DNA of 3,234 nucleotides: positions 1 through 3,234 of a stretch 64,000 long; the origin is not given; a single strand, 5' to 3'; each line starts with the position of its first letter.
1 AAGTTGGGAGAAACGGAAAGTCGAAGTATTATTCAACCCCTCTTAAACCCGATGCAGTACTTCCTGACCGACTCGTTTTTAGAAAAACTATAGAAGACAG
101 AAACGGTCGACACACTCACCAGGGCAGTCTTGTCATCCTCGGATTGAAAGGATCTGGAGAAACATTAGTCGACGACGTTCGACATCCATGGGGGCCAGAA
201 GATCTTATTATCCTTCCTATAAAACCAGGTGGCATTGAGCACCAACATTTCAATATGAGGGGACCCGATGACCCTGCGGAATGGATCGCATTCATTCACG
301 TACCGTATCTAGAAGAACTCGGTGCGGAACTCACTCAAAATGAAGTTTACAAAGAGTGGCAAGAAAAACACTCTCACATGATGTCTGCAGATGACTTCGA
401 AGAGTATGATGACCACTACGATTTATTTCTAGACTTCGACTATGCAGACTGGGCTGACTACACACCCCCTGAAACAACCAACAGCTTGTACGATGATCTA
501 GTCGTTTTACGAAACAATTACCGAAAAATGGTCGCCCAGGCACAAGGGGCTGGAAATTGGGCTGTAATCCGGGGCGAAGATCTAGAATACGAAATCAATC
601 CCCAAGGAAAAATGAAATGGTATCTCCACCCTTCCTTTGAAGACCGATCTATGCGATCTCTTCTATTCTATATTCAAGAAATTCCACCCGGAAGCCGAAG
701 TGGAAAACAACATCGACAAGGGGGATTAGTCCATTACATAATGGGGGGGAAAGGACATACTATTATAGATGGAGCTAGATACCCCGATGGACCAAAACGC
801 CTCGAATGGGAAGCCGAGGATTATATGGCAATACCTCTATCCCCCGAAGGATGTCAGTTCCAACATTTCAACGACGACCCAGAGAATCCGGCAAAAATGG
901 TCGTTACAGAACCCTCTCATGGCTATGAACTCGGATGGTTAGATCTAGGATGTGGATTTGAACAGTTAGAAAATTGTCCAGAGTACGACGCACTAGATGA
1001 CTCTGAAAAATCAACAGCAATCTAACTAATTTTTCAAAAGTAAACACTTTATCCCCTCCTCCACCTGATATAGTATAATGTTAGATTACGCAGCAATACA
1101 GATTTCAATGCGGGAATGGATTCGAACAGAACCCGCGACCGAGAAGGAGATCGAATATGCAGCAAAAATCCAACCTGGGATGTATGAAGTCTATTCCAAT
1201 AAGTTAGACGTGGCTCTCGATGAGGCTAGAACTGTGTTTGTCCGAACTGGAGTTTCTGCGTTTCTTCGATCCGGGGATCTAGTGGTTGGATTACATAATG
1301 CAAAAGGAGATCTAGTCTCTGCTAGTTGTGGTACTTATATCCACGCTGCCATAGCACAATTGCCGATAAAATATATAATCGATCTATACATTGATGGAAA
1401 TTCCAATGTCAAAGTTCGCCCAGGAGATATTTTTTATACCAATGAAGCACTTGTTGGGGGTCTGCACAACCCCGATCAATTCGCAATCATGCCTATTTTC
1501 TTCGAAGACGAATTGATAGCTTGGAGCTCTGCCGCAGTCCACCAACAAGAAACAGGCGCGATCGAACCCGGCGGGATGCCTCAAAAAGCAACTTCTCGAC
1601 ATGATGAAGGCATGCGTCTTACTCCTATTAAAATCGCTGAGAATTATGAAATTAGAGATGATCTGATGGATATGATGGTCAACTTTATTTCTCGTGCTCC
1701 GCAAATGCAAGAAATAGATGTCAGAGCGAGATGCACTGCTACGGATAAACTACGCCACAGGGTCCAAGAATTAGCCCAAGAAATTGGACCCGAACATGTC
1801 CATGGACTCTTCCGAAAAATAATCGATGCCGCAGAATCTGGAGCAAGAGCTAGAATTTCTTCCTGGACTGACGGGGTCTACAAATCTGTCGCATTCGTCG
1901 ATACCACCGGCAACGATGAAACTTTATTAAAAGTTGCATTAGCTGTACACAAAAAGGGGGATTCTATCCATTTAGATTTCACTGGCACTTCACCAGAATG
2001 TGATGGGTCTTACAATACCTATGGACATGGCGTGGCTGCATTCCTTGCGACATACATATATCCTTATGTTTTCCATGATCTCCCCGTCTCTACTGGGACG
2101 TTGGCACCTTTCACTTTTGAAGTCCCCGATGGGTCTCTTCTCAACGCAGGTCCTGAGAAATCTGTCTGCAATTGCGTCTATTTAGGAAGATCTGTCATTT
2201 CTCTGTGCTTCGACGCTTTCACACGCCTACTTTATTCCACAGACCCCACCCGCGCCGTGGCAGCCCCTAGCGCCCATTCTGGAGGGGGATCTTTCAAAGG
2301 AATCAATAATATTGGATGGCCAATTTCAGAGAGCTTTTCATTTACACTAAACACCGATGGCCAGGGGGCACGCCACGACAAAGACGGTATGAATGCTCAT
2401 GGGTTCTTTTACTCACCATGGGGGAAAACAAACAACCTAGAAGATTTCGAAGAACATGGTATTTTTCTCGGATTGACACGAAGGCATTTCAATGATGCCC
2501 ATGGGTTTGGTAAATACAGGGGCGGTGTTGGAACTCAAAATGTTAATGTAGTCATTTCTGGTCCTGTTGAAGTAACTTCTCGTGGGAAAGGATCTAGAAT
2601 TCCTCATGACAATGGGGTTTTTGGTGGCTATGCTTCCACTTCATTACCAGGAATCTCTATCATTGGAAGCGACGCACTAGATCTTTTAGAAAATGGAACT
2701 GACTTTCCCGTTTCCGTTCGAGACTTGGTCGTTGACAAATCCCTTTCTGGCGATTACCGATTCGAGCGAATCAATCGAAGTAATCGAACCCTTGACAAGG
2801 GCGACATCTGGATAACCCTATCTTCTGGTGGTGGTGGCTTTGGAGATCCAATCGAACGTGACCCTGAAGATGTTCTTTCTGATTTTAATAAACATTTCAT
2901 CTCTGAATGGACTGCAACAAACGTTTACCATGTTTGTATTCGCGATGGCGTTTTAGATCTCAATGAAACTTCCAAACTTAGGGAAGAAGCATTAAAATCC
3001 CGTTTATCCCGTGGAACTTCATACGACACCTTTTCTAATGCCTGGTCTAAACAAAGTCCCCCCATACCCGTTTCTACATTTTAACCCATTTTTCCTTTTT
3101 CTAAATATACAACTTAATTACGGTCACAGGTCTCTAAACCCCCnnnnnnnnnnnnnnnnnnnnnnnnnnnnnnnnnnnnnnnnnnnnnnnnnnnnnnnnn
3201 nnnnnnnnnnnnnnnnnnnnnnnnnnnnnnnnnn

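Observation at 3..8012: HyuB / SDR / acetone-carboxylase-gamma-like / HyuA operon with bicupin and BKACE neighbours: candidate archaeal ATP-dependent ketone carboxylase route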

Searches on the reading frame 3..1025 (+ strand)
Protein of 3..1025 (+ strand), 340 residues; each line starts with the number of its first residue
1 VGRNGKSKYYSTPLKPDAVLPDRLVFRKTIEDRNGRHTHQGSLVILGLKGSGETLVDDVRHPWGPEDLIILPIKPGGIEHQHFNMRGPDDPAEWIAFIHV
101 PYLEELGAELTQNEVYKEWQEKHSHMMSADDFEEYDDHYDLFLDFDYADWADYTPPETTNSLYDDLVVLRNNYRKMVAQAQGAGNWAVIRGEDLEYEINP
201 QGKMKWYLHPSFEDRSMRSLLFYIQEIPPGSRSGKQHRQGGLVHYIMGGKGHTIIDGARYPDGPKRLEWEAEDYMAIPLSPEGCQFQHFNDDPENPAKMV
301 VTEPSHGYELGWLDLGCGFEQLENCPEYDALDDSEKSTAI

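Call 3: search_protein_families(library=pfam, proteins=[window:3-1025:+], max_evalue=0.01)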
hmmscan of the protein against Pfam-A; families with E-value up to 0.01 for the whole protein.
window:3-1025:+ (340 aa): 1 family
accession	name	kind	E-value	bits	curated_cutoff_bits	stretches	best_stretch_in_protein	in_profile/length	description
PF07883.17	Cupin_2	-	8.9e-08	32.2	27.2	1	34-96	11-68/70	Cupin domain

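Call 4: search_protein_families(library=ncbifam, proteins=[window:3-1025:+], max_evalue=0.01)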
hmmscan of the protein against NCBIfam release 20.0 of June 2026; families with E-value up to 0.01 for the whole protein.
window:3-1025:+ (340 aa): 2 families
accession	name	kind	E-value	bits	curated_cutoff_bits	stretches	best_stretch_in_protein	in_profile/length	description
TIGR02272.1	gentisate_1_2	equivalog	4.1e-06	26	442.1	1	37-278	98-302/336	gentisate 1,2-dioxygenase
NF049978.1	AminoSalDhMabB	equivalog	8.1e-05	22.2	650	0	37-117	265-337/351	5-aminosalicylate 1,2-dioxygenase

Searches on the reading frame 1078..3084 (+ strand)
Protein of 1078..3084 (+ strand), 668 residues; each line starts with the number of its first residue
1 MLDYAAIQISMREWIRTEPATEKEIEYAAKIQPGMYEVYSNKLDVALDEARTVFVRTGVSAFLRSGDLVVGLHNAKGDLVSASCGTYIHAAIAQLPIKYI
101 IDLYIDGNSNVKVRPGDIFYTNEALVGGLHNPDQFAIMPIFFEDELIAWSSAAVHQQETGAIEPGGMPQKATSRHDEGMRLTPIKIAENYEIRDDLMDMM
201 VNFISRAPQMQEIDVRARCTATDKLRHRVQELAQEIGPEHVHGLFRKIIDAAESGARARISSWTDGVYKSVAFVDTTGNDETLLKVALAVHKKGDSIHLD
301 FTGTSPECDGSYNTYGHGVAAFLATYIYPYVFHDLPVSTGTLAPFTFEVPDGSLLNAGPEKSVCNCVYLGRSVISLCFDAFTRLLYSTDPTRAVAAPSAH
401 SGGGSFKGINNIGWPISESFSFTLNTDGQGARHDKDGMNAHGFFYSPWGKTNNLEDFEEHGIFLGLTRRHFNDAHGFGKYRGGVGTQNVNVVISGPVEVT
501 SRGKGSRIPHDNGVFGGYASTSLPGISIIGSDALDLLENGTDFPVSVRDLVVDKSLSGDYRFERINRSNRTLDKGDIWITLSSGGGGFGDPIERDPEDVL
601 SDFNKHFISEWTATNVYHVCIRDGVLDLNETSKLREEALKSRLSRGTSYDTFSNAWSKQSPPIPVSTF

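Call 3: search_protein_families(library=pfam, proteins=[window:1078-3084:+], max_evalue=0.01)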
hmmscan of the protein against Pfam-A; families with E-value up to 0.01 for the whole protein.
window:1078-3084:+ (668 aa): 1 family
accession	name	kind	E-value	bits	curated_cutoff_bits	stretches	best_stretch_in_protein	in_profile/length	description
PF02538.19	Hydantoinase_B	-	5.2e-92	309.4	26.8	1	34-591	3-519/519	Hydantoinase B/oxoprolinase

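Call 4: search_protein_families(library=ncbifam, proteins=[window:1078-3084:+], max_evalue=0.01)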
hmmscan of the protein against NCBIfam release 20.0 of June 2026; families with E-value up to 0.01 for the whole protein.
window:1078-3084:+ (668 aa): 2 families
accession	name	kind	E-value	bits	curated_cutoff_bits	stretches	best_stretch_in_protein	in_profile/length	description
NF042976.1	AcphenoCarb_ApcD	equivalog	2.2e-168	561.7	1500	1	13-662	11-663/685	acetophenone carboxylase subunit delta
NF050157.1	CapLactmsBetCapB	equivalog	2.4e-39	135.1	1000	2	42-511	12-473/577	caprolactamase subunit beta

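Call 5: search_solved_structures(query=window:1078-3084:+, max_evalue=0.001)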
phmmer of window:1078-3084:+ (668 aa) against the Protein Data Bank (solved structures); distinct sequences matched with E-value up to 0.001: 5.
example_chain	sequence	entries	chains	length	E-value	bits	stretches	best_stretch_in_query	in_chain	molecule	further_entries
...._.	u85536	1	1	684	4e-149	501.1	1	13-662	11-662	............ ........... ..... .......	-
5m45_A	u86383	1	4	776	4.1e-47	164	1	32-646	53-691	Acetone carboxylase alpha subunit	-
5svb_A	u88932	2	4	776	1.1e-46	162.6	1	32-645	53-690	Acetone carboxylase alpha subunit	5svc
7hk5_A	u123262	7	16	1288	5.9e-35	123.8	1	32-639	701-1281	N-methylhydantoinase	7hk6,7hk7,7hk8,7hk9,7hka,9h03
6yra_B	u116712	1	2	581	3.9e-28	101.3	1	112-510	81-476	Hydantoinase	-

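Call 37: search_solved_structures(query=window:1078-3084:+, max_evalue=1e-40, show_alignments=2)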
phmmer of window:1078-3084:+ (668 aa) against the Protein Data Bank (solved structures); distinct sequences matched with E-value up to 1e-40: 3.
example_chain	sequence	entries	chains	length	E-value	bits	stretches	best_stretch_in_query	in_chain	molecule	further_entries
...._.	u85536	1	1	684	4e-149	501.1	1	13-662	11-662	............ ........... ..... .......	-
5m45_A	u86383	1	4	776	4.1e-47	164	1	32-646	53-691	Acetone carboxylase alpha subunit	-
5svb_A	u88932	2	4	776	1.1e-46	162.6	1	32-645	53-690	Acetone carboxylase alpha subunit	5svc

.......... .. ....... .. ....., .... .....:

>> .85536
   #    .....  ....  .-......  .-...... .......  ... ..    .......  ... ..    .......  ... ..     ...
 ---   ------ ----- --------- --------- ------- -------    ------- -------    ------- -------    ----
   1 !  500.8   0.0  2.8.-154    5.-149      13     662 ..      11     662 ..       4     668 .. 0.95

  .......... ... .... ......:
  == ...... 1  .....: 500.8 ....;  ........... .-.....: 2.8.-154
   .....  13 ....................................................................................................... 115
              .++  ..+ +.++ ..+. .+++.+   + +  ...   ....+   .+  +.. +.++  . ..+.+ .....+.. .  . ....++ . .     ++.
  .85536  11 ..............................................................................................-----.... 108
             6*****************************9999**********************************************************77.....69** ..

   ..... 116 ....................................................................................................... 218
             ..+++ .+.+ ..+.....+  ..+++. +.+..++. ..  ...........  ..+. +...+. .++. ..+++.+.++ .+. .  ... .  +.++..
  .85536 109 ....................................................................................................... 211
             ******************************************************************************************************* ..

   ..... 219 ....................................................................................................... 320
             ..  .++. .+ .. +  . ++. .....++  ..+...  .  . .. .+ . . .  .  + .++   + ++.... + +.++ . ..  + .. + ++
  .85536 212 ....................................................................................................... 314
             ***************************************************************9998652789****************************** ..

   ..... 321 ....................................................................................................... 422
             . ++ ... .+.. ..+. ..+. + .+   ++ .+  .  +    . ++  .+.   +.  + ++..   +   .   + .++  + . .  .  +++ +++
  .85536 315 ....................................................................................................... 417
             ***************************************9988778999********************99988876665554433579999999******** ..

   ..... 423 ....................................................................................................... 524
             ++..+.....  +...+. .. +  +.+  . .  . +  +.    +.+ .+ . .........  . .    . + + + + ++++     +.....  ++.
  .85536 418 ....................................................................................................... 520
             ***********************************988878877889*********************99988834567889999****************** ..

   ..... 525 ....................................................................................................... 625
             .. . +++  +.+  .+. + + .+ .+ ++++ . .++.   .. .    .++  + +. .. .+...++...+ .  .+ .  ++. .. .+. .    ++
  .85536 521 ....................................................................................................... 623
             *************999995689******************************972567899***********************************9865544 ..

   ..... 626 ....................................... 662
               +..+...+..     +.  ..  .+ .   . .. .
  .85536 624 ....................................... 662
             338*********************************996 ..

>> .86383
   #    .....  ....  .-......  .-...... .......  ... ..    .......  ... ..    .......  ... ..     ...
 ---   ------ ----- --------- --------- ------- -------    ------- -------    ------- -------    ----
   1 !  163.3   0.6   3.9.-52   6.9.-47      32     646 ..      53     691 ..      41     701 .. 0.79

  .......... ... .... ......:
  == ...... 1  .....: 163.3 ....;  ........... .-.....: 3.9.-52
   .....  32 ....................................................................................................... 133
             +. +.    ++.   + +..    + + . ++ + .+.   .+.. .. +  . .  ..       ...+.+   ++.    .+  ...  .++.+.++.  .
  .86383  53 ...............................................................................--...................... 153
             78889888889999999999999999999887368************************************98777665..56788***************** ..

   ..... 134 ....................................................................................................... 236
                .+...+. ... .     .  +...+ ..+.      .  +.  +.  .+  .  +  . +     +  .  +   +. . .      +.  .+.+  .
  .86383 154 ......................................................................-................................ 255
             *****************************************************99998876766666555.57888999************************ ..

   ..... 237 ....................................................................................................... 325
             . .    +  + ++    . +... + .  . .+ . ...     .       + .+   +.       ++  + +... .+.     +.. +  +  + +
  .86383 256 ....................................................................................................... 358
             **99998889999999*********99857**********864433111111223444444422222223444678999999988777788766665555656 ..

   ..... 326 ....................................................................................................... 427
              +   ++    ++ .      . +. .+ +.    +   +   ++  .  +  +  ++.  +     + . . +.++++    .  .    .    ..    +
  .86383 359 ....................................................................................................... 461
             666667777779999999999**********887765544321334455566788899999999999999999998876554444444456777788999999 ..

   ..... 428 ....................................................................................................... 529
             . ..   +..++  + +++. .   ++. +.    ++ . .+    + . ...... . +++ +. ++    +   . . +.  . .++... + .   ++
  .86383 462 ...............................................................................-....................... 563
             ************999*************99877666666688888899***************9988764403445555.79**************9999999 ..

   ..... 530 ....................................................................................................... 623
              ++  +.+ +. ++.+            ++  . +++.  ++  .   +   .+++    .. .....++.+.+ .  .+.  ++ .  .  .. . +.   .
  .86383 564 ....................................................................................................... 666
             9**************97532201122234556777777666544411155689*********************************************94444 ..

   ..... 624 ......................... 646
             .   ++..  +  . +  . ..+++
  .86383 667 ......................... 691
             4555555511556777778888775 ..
